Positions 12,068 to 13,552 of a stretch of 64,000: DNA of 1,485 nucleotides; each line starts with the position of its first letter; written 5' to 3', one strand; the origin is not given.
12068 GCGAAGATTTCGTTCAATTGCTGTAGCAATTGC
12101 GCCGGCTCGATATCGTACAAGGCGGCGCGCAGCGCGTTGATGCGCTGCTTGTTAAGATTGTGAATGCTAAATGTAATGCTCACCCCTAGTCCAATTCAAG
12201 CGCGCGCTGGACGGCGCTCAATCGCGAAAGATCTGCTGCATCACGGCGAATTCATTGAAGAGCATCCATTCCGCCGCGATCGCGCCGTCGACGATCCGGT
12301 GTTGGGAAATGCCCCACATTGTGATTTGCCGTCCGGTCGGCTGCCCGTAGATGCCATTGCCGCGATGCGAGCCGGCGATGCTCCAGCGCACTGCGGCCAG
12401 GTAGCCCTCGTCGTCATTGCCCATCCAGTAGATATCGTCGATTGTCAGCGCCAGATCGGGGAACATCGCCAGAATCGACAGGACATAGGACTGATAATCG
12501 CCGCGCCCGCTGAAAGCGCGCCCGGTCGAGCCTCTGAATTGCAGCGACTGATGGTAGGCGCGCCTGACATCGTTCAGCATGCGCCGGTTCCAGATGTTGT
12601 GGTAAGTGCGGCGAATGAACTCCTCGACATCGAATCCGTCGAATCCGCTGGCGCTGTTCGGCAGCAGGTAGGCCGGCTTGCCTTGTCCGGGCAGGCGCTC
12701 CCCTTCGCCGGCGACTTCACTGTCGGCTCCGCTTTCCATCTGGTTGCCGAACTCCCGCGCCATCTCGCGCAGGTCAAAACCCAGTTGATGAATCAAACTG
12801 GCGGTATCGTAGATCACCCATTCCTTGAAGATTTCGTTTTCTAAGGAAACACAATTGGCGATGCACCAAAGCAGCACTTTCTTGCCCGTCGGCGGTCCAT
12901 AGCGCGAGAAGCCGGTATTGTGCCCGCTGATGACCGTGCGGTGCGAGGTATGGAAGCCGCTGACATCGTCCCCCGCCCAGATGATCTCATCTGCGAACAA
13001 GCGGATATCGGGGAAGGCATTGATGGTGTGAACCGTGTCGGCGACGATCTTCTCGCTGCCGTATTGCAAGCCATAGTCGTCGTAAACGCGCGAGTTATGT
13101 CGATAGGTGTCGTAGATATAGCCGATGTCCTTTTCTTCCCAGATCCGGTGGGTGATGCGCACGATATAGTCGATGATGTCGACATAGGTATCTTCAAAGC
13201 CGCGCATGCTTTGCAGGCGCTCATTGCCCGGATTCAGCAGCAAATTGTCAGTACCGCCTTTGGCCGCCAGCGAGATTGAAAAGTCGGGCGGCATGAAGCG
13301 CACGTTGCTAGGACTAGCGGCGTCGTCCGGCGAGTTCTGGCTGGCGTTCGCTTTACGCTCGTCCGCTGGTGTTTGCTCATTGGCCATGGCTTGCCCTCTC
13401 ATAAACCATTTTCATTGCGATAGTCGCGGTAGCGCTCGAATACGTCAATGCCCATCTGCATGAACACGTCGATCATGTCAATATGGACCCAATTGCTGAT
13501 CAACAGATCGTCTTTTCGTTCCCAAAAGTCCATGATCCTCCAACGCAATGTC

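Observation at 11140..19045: Three consecutive fused double-SnoaL (NTF2-like) genes as the distal cargo of a LacI-headed sugar-type ABC operon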

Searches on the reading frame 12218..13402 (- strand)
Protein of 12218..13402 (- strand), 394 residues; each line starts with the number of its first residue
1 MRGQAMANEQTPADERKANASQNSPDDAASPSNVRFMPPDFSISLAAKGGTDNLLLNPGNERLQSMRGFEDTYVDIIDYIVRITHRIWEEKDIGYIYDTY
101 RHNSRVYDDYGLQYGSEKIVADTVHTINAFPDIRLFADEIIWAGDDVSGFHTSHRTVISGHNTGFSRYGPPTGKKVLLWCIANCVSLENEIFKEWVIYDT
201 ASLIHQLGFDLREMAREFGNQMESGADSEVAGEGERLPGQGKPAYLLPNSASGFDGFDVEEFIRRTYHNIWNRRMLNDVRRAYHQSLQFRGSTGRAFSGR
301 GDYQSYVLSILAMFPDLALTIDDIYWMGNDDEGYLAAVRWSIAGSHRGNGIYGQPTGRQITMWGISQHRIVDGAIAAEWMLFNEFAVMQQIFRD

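Call 3: search_protein_families(library=pfam, proteins=[window:12218-13402:-], max_evalue=0.01)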
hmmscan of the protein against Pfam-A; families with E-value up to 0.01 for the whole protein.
window:12218-13402:- (394 aa): 2 families
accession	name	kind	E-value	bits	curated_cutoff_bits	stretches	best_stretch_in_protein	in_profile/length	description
PF07366.18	SnoaL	-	1.2e-26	93.5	28.4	2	263-391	3-126/126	SnoaL-like polyketide cyclase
PF12680.13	SnoaL_2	-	1.1e-15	58.6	27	1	265-376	2-100/102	SnoaL-like domain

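Call 10: search_protein_families(library=ncbifam, proteins=[window:12218-13402:-], max_evalue=0.001)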
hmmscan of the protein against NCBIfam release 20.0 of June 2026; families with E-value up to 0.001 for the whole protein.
window:12218-13402:- (394 aa): 1 family
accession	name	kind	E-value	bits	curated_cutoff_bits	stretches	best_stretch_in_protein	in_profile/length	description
TIGR02096.1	TIGR02096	subfamily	0.00027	21.3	97.1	1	265-391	5-128/129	ketosteroid isomerase-related protein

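Call 11: search_solved_structures(query=window:12218-13402:-, max_evalue=0.01)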
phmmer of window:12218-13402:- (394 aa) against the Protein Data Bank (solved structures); distinct sequences matched with E-value up to 0.01: 7.
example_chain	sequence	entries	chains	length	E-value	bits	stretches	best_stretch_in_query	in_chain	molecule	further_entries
8ysb_A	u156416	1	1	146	1.7e-06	30.3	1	265-391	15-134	Predicted ester cyclase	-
2gey_A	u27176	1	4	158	7.7e-05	24.8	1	302-385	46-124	AclR protein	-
6hnn_A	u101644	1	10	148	0.00053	22.1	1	311-390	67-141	Putative polyketide cyclase IdmH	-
8kaa_A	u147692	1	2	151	0.00061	21.9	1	307-390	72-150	ester cyclase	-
2gex_A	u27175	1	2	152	0.00079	21.5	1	88-209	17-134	SnoL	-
8r2b_A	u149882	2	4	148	0.00088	21.3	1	88-208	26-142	SnoL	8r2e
8r20_A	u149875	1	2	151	0.0096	17.9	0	312-391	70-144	Hydroxylase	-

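Call 14: find_homologous_proteins(query=window:12218-13402:-)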
Query window:12218-13402:- (394 aa): 2598 proteins with E <= 0.001 among 4973 candidates; the best 120 are listed.
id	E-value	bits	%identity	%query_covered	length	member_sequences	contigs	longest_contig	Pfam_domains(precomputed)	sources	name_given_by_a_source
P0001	6.6e-255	863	95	99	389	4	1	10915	PF07366.19,PF12680.14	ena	-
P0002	5.9e-254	860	94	99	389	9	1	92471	PF07366.19,PF12680.14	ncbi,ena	-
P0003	2.2e-238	809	90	99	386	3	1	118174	PF07366.19,PF12680.14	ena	-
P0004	2.7e-237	805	90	99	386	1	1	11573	PF07366.19,PF12680.14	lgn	-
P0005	4.7e-237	804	89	99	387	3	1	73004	PF07366.19,PF12680.14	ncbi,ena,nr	ncbi:MAG: ester cyclase [Chloroflexota bacterium]|nr:ester cyclase [Chloroflexota bacterium]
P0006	4.6e-235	798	89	99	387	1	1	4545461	PF07366.19,PF12680.14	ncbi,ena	-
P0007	2.6e-226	769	87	99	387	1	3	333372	PF07366.19,PF12680.14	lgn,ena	-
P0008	9.7e-222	754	83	99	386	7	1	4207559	PF07366.19,PF12680.14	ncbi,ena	-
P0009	3.9e-220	749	83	99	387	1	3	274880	PF07366.19,PF12680.14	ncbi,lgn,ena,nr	ncbi:MAG: ester cyclase [Chloroflexi bacterium]|nr:ester cyclase [Chloroflexota bacterium]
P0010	1.3e-209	714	80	99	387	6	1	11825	PF07366.19,PF12680.14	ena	-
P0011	2.1e-209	713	83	95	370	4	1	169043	PF07366.19,PF12680.14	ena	-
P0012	7.5e-208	708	78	99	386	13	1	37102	PF07366.19,PF12680.14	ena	-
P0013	1.7e-203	694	77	99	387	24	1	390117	PF07366.19,PF12680.14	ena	-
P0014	4.9e-195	666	74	99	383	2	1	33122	PF07366.19,PF12680.14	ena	-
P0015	2.8e-194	664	77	95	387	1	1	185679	PF07366.19,PF12680.14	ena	-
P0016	3.4e-194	663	74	99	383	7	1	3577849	PF07366.19,PF12680.14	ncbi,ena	-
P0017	8.4e-194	662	72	99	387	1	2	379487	PF07366.19,PF12680.14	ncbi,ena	-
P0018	1.2e-193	661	76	93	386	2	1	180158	PF07366.19,PF12680.14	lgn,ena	-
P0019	3.3e-193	660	72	99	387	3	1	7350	PF07366.19,PF12680.14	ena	-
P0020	4.0e-193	660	73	98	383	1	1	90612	PF07366.19,PF12680.14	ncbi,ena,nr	ncbi:MAG: ester cyclase [Chloroflexi bacterium]|nr:ester cyclase [Chloroflexota bacterium]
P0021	4.4e-193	660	73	99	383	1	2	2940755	PF07366.19,PF12680.14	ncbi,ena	-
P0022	5.2e-193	659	75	93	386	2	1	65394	PF07366.19,PF12680.14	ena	-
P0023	6.5e-193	659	77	91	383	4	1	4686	PF07366.19,PF12680.14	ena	-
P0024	4.3e-192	656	73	99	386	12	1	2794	PF07366.19,PF12680.14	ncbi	-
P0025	5.7e-192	656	73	98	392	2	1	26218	PF07366.19,PF12680.14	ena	-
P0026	1.6e-190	651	74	94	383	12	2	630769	PF07366.19,PF12680.14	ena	-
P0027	4.4e-190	650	73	96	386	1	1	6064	PF07366.19,PF12680.14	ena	-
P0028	2.9e-189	647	74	94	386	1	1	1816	PF07366.19,PF12680.14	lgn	-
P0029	3.9e-189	647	72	96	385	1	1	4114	PF07366.19,PF12680.14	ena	-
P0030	4.2e-189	647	76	91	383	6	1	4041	PF07366.19,PF12680.14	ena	-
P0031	6.1e-189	646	76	91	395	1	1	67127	PF07366.19,PF12680.14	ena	-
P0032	9.6e-189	645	72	99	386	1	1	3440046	PF07366.19,PF12680.14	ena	-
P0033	2.7e-188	644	71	98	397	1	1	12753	PF07366.19,PF12680.14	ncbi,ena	-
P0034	4.8e-188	643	74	94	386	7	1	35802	PF07366.19,PF12680.14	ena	-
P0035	4.9e-188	643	72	95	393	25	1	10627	PF07366.19,PF12680.14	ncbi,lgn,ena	-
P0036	4.9e-188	643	73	96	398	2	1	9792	PF07366.19,PF12680.14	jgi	jgi:predicted ester cyclase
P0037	5.2e-188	643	74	94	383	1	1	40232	PF07366.19,PF12680.14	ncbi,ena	-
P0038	7.7e-188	642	73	95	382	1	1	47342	PF07366.19,PF12680.14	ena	-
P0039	9.6e-188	642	71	100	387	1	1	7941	PF07366.19,PF12680.14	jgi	jgi:predicted ester cyclase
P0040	1.2e-187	642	69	99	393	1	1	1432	PF07366.19,PF12680.14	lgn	-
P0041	3.1e-187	640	71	98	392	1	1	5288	PF07366.19,PF12680.14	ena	-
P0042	6.4e-187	639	71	100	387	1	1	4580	PF07366.19,PF12680.14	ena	-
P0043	8.7e-187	639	73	94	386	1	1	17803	PF07366.19,PF12680.14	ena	-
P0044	8.8e-187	639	72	96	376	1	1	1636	PF07366.19,PF12680.14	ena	-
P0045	1.1e-186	639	70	99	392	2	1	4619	PF07366.19,PF12680.14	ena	-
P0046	1.7e-186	638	71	98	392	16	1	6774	PF07366.19,PF12680.14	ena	-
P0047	2.4e-186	637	73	94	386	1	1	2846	PF07366.19,PF12680.14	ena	-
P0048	2.9e-186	637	69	99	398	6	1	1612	PF07366.19,PF12680.14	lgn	-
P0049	3.5e-186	637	72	95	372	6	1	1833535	PF07366.19,PF12680.14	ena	-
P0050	3.5e-186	637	76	91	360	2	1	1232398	PF07366.19,PF12680.14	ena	-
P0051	4.2e-186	637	70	99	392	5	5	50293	PF07366.19,PF12680.14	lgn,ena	-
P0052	7.6e-186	636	70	100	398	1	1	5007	PF07366.19,PF12680.14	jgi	-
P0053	1.2e-185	635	72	95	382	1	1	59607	PF07366.19,PF12680.14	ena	-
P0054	1.3e-185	635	72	95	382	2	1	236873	PF07366.19,PF12680.14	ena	-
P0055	1.8e-185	635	76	91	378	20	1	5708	PF07366.19,PF12680.14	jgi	-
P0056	2.1e-185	634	68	99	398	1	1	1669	PF07366.19,PF12680.14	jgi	-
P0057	3.3e-185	634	72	95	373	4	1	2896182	PF07366.19,PF12680.14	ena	-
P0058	3.4e-185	634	75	91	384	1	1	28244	PF07366.19,PF12680.14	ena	-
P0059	4.1e-185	633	72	95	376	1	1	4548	PF07366.19,PF12680.14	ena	-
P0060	4.3e-185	633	71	98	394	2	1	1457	PF07366.19,PF12680.14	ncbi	-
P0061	4.5e-185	633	69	98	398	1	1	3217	PF07366.19,PF12680.14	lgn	-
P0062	5.4e-185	633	70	98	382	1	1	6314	PF07366.19,PF12680.14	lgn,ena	-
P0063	5.6e-185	633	70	97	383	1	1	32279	PF07366.19,PF12680.14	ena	-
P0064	7.2e-185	633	71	99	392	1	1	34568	PF07366.19,PF12680.14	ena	-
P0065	8.1e-185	632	76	91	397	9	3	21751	PF07366.19,PF12680.14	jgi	jgi:predicted ester cyclase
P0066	1.6e-184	631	70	99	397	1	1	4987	PF07366.19,PF12680.14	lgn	-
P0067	2.0e-184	631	69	98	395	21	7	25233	PF07366.19,PF12680.14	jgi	jgi:predicted ester cyclase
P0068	2.2e-184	631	70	98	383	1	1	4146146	PF07366.19,PF12680.14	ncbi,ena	-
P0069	2.3e-184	631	67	99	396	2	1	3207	PF07366.19,PF12680.14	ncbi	-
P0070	2.8e-184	631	71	98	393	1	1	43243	PF07366.19,PF12680.14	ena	-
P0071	3.5e-184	630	74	91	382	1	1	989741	PF07366.19,PF12680.14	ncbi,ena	-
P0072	6.3e-184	629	67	99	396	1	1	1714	PF07366.19,PF12680.14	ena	-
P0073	6.9e-184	629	72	93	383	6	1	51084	PF07366.19,PF12680.14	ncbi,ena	-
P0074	7.0e-184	629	69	100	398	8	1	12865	PF07366.19,PF12680.14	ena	-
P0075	8.2e-184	629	69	98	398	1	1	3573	PF07366.19,PF12680.14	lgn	-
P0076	9.3e-184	629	70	98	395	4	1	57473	PF07366.19,PF12680.14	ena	-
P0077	1.3e-183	628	69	100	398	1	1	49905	PF07366.19,PF12680.14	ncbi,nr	ncbi:MAG: ester cyclase [Anaerolineae bacterium]|nr:MAG: ester cyclase [Anaerolineae bacterium]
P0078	1.5e-183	628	70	99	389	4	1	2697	PF07366.19,PF12680.14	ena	-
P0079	2.2e-183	628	71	96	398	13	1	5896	PF07366.19,PF12680.14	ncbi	-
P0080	2.2e-183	628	75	91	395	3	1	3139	PF07366.19,PF12680.14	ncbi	-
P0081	2.3e-183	628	70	99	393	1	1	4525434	PF07366.19,PF12680.14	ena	-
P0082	2.7e-183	627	71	98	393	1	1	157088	PF07366.19,PF12680.14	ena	-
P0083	3.1e-183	627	69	99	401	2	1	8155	PF07366.19,PF12680.14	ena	-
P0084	3.1e-183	627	72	97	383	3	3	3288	PF07366.19,PF12680.14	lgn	-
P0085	3.3e-183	627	69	99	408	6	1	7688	PF07366.19,PF12680.14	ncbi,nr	ncbi:MAG: ester cyclase [Chloroflexi bacterium]|nr:ester cyclase [Chloroflexota bacterium]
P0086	4.6e-183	627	67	100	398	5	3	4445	PF07366.19,PF12680.14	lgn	-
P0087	6.0e-183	626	75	91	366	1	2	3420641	PF07366.19,PF12680.14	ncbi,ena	-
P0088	7.6e-183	626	71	99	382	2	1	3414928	PF07366.19,PF12680.14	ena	-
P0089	8.6e-183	626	70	96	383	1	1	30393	PF07366.19,PF12680.14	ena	-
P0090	1.1e-182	625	73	91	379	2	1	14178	PF07366.19,PF12680.14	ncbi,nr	ncbi:MAG: ester cyclase [Anaerolineales bacterium]|nr:ester cyclase [Anaerolineales bacterium]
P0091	1.2e-182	625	69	99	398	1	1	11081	PF07366.19,PF12680.14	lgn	-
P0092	1.3e-182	625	71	96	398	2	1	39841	PF07366.19,PF12680.14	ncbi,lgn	ncbi:MAG: ester cyclase [Anaerolineales bacterium]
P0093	1.5e-182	625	74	91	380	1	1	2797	PF07366.19,PF12680.14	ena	-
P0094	1.6e-182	625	68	98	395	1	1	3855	PF07366.19,PF12680.14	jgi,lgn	-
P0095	1.7e-182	625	68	98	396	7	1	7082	PF07366.19,PF12680.14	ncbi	-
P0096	2.4e-182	624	70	98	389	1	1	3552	PF07366.19,PF12680.14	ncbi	-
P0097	3.9e-182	624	71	96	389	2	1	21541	PF07366.19,PF12680.14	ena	-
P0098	5.3e-182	623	68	99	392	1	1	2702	PF07366.19,PF12680.14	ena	-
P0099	5.9e-182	623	74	91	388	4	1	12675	PF07366.19,PF12680.14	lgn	-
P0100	7.3e-182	623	70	96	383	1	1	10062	PF07366.19,PF12680.14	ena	-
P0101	9.8e-182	622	72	97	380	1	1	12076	PF07366.19,PF12680.14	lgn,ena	-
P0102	1.4e-181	622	70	99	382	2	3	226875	PF07366.19,PF12680.14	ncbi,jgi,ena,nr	ncbi:MAG: ester cyclase [Chloroflexi bacterium]|nr:ester cyclase [Chloroflexota bacterium]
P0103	1.6e-181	622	73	91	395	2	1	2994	PF07366.19,PF12680.14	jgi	jgi:predicted ester cyclase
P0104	1.8e-181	621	70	96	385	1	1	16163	PF07366.19,PF12680.14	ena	-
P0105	1.9e-181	621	69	95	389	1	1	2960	PF07366.19,PF12680.14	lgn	-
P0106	1.9e-181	621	69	96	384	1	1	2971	PF07366.19,PF12680.14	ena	-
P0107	2.0e-181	621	73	91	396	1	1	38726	PF07366.19,PF12680.14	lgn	-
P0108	2.3e-181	621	69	99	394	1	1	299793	PF07366.19,PF12680.14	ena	-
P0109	2.4e-181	621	69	98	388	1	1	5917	PF07366.19,PF12680.14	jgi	jgi:predicted ester cyclase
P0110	3.2e-181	621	69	99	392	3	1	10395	PF07366.19,PF12680.14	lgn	-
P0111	3.4e-181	620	69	99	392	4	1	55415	PF07366.19,PF12680.14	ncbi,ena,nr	ncbi:MAG: ester cyclase [Chloroflexi bacterium]|nr:ester cyclase [Chloroflexota bacterium]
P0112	4.4e-181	620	70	96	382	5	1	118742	PF07366.19,PF12680.14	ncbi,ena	-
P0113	5.6e-181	620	71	95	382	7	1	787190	PF07366.19,PF12680.14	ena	-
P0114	6.7e-181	619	70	97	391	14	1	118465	PF07366.19,PF12680.14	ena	-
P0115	8.0e-181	619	70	95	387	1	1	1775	PF07366.19,PF12680.14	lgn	-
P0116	8.9e-181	619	72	92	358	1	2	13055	PF07366.19,PF12680.14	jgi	jgi:predicted ester cyclase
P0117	9.5e-181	619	71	95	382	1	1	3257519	PF07366.19,PF12680.14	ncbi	-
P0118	1.1e-180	619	68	99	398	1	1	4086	PF07366.19,PF12680.14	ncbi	ncbi:MAG: ester cyclase [Chloroflexota bacterium]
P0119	1.2e-180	619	74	91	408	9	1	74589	PF07366.19,PF12680.14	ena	-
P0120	1.2e-180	619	69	100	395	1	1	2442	PF07366.19,PF12680.14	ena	-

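Call 15: find_encoding_contigs(protein=P0002, flank=10000, max_places=3)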
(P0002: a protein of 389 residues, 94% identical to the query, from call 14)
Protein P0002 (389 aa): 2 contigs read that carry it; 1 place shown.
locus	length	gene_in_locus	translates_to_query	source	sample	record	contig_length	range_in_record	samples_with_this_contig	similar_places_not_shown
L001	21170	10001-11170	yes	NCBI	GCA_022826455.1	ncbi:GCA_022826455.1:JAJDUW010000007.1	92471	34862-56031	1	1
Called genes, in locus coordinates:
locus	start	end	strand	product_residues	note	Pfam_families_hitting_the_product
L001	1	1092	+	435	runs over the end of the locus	PF01547:SBP_bac_1, PF13416:SBP_bac_8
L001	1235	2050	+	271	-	PF00528:BPD_transp_1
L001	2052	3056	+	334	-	PF00528:BPD_transp_1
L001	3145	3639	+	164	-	PF07366:SnoaL, PF12680:SnoaL_2, PF14534:DUF4440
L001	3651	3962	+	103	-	-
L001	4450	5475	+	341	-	PF00356:LacI, PF00532:Peripla_BP_1, PF13407:Peripla_BP_4 (weak), PF13377:Peripla_BP_3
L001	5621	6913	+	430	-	PF01547:SBP_bac_1, PF13416:SBP_bac_8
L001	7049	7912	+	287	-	PF00528:BPD_transp_1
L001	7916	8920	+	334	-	PF00528:BPD_transp_1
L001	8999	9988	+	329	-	PF07366:SnoaL, PF12680:SnoaL_2 (faint)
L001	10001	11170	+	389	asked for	PF07366:SnoaL, PF12680:SnoaL_2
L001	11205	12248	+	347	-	PF07366:SnoaL, PF12680:SnoaL_2 (faint), PF07366:SnoaL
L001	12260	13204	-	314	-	PF01156:IU_nuc_hydro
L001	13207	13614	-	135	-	PF01894:YjbQ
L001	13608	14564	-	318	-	PF00294:PfkB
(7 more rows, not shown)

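Call 16: find_encoding_contigs(protein=P0068, flank=10000, max_places=3)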
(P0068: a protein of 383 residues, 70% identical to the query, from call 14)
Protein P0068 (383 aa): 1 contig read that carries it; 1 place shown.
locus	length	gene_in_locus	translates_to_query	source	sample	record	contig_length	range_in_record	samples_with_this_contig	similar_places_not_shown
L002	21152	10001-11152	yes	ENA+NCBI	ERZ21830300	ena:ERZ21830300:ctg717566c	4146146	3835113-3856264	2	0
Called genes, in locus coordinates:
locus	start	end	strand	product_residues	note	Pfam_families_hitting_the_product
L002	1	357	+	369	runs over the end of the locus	PF02012:BNR (faint), PF13088:BNR_2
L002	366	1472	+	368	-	PF02746:MR_MLE_N, PF13378:MR_MLE_C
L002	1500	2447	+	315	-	PF00701:DHDPS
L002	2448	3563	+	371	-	PF14583:Pectate_lyase22, PF26549:Tricorn_N (faint), PF07676:PD40 (faint)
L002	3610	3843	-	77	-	-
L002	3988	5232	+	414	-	PF01408:GFO_IDH_MocA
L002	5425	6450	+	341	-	PF00356:LacI, PF00532:Peripla_BP_1, PF13377:Peripla_BP_3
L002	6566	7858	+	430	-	PF01547:SBP_bac_1, PF13416:SBP_bac_8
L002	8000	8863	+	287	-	PF00528:BPD_transp_1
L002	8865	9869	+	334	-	PF00528:BPD_transp_1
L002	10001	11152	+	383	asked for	PF07366:SnoaL, PF12680:SnoaL_2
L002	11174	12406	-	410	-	PF00817:IMS, PF11798:IMS_HHH, PF11799:IMS_C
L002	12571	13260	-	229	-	PF02586:SRAP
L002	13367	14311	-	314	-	PF01156:IU_nuc_hydro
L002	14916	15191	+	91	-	PF10387:DUF2442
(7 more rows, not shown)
